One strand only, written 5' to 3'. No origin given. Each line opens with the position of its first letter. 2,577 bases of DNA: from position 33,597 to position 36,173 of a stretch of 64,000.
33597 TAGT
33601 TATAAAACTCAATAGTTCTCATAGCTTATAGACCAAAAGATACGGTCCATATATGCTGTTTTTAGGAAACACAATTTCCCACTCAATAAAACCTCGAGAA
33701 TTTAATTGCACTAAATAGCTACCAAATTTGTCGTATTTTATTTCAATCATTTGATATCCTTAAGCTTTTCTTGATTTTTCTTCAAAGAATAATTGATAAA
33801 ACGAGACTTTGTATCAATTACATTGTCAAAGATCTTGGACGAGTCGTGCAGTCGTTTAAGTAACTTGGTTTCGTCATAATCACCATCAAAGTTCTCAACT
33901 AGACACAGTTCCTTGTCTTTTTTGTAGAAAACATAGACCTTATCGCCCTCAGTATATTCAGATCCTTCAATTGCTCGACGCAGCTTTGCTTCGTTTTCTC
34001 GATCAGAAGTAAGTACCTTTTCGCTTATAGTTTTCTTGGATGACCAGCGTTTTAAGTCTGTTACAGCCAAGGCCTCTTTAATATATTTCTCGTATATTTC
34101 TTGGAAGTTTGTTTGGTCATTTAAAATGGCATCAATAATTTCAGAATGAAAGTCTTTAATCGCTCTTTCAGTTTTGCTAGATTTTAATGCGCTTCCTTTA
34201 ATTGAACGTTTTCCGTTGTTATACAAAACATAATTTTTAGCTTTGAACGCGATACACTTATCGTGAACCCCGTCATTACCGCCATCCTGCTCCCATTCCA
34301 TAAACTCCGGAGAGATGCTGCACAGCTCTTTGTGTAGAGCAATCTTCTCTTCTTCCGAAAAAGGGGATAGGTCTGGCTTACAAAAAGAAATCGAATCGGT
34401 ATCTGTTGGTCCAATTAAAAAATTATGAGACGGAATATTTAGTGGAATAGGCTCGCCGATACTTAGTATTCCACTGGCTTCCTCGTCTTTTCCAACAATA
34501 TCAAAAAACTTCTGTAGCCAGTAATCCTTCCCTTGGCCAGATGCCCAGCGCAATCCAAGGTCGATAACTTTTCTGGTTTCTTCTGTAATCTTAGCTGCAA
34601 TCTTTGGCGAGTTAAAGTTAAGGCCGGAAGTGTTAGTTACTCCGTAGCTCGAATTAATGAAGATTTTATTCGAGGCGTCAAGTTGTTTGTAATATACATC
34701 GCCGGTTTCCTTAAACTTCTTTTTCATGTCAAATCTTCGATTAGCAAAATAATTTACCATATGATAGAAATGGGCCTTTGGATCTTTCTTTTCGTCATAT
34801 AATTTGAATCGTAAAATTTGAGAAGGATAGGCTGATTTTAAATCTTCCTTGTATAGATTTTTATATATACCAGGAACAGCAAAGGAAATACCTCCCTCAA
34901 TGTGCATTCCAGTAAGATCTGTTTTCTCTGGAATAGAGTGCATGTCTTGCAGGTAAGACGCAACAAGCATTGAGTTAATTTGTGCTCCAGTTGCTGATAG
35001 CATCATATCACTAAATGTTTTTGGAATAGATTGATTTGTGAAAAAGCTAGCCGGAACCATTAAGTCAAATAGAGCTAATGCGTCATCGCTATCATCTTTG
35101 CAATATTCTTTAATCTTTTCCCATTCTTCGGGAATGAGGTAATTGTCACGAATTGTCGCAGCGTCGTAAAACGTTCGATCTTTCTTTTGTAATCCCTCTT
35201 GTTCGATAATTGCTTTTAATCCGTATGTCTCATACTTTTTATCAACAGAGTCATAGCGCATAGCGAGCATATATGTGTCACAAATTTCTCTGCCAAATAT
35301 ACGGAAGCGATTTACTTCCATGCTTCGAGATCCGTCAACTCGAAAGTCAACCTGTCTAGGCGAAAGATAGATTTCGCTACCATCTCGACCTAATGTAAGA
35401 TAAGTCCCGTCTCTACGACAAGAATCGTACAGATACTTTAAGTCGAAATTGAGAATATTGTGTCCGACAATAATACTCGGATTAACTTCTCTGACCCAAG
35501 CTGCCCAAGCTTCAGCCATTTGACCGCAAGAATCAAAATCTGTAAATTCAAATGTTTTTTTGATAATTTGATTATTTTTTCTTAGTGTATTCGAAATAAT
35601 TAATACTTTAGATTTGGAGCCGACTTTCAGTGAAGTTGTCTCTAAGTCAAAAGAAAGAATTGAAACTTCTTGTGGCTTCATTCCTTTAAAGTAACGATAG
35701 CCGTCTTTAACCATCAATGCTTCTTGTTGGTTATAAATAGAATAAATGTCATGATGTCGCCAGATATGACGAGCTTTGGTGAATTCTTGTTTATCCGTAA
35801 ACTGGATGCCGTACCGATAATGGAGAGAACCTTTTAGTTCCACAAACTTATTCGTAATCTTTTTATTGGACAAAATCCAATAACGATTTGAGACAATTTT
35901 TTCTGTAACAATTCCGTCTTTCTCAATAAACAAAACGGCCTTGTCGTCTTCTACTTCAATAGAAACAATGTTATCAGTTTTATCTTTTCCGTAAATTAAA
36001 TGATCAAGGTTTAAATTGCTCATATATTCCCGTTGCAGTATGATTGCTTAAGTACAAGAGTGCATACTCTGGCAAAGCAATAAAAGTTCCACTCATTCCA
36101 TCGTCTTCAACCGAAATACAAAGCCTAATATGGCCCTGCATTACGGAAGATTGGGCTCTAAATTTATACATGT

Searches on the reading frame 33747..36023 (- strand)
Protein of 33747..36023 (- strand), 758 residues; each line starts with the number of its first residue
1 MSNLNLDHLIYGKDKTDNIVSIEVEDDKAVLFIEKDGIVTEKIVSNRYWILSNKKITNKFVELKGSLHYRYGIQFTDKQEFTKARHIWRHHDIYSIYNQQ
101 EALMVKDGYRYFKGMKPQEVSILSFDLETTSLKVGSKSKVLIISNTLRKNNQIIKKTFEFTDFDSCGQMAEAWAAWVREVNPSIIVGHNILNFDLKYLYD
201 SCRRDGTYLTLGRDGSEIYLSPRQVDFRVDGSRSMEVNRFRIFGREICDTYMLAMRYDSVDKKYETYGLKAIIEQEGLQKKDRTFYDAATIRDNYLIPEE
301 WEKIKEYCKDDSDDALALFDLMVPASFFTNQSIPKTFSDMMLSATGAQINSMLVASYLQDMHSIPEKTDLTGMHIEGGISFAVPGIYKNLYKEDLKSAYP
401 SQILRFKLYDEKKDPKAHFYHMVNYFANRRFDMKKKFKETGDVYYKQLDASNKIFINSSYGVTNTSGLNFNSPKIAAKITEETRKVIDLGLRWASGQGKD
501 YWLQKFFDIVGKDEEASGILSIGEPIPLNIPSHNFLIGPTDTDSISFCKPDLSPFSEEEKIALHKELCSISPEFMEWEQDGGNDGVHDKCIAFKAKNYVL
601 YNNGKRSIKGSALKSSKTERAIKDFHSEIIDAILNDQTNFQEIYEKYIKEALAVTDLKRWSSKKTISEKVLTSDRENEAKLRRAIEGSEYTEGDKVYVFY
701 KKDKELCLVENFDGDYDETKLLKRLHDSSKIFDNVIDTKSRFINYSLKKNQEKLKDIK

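Call 12: search_protein_families(library=phrogs, proteins=[window:33747-36023:-], max_evalue=0.001)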
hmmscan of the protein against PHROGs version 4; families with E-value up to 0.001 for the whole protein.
window:33747-36023:- (758 aa): 1 family
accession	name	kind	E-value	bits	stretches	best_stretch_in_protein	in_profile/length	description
phrog_262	-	DNA, RNA and nucleotide metabolism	8.3e-29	101.2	2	32-436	25-445/856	DNA polymerase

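Call 85: search_dna_similar(query=window:33747-36023:-, collection=phages, mode=protein, max_rows=12)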
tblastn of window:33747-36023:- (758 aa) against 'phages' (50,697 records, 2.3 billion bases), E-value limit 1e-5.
Records with a match: 17; places in all: 17; records where one place covers at least 80% of the query: 5.
Best place of each record, by identity: <60% 17.
By first word of the organism name: Salinibacter 10; Anabaena 3; Nostoc 3; Dolichospermum 1.
By host as written in the record: Salinibacter ruber M8 4; Salinibacter ruber M31 4; - 3; Nostoc sp. PCC7210 2; Nostoc sp. PCC 7120 = FACHB-418 1; Nostoc sp. FACHB-596 1; Dolichospermum flos-aquae 1; Anabaena sp. PCC 7120 1.
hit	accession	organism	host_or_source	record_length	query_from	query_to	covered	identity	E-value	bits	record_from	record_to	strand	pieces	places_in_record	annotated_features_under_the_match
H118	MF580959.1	Salinibacter phage M8CRM-1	Salinibacter ruber M8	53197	10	619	80%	23.2%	4e-32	140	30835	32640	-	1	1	DNA polymerase elongation subunit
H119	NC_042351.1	Salinibacter phage M8CRM-1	Salinibacter ruber M8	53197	10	619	80%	23.2%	4e-32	140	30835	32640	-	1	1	DNA polymerase elongation subunit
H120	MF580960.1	Salinibacter phage M31CC-1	Salinibacter ruber M31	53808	10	619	80%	23.0%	6e-32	140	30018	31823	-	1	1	DNA polymerase elongation subunit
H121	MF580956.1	Salinibacter phage M8CC-19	Salinibacter ruber M8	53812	10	619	80%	23.0%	6e-32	140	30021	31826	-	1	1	DNA polymerase elongation subunit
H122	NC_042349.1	Salinibacter phage M8CC-19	Salinibacter ruber M8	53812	10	619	80%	23.0%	6e-32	140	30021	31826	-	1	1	DNA polymerase elongation subunit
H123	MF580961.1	Salinibacter phage M31CR41-2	Salinibacter ruber M31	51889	94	668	76%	22.0%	1e-19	100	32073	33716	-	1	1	DNA polymerase elongation subunit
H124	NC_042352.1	Salinibacter phage M31CR41-2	Salinibacter ruber M31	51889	94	668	76%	22.0%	1e-19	100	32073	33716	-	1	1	DNA polymerase elongation subunit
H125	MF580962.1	Salinibacter virus M31CR41-3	Salinibacter ruber M31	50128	94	668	76%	22.0%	1e-19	100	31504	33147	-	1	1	DNA polymerase elongation subunit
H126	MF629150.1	Salinibacter phage SRUTV-1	-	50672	94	668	76%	22.0%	1e-19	100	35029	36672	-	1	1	DNA polymerase elongation subunit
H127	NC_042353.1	Salinibacter phage SRUTV-1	-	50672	94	668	76%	22.0%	1e-19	100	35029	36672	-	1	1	DNA polymerase elongation subunit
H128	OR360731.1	Anabaena phage A-1(L)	Nostoc sp. PCC 7120 = FACHB-418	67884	115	489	49%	26.1%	9e-19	98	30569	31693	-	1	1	DNA polymerase delta catalytic subunit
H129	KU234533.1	Nostoc phage A1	Nostoc sp. PCC7210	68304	115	489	49%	26.1%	9e-19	98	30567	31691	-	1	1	DNA polymerase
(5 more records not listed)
